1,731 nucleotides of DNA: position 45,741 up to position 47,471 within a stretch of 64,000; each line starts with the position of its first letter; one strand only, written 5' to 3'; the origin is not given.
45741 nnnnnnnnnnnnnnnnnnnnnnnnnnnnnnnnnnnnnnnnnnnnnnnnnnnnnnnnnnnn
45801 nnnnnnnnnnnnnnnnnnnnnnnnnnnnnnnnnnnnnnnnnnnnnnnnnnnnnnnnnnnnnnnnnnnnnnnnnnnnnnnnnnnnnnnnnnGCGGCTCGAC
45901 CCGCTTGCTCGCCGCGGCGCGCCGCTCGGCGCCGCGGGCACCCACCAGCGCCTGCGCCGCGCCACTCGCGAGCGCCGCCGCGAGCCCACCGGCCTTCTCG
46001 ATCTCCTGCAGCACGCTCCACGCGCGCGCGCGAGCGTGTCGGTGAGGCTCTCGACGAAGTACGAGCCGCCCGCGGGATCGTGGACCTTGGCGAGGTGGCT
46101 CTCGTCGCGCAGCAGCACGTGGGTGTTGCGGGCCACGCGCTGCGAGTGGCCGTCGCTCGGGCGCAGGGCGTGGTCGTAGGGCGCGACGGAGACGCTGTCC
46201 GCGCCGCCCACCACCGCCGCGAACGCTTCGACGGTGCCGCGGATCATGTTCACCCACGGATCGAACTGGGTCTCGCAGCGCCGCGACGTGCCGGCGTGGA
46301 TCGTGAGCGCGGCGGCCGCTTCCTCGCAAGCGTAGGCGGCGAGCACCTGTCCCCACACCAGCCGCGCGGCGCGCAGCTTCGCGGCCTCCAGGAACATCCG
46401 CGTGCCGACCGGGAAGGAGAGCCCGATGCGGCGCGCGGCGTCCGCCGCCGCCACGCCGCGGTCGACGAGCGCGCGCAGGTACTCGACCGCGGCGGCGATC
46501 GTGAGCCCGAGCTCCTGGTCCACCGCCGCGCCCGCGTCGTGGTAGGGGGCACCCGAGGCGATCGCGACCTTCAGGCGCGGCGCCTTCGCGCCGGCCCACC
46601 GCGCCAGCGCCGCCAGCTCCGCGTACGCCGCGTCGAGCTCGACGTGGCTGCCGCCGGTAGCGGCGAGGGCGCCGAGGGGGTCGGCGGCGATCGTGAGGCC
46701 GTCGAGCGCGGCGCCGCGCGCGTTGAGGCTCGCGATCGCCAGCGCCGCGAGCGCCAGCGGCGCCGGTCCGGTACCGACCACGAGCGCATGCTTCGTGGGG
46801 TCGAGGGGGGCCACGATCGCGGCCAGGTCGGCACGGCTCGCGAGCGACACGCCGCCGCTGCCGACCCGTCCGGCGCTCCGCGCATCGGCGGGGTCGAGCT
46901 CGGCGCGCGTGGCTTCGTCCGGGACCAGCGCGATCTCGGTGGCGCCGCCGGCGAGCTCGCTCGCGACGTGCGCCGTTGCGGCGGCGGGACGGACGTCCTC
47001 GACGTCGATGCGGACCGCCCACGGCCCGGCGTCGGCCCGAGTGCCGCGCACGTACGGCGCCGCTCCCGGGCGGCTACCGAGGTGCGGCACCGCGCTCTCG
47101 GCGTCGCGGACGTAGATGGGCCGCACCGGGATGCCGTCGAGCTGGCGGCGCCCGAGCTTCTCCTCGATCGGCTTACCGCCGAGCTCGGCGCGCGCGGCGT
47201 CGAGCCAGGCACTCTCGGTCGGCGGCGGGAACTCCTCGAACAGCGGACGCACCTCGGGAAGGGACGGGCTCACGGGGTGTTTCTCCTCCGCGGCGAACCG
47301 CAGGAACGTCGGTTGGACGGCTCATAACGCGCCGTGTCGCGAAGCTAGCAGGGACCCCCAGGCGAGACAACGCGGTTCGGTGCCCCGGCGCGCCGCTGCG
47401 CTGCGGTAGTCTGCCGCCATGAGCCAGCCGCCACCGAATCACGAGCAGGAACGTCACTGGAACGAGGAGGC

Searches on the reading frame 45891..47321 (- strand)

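Call 85: search_protein_families(library=pfam, max_evalue=0.00001, proteins=[window:45891-47321:-])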
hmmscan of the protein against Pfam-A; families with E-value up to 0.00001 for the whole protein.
window:45891-47321:- (477 aa): 1 family
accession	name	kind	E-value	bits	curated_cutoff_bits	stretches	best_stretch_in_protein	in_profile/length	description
PF01642.28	MM_CoA_mutase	-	1.7e-97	327.5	22.1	1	62-433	4-383/512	Methylmalonyl-CoA mutase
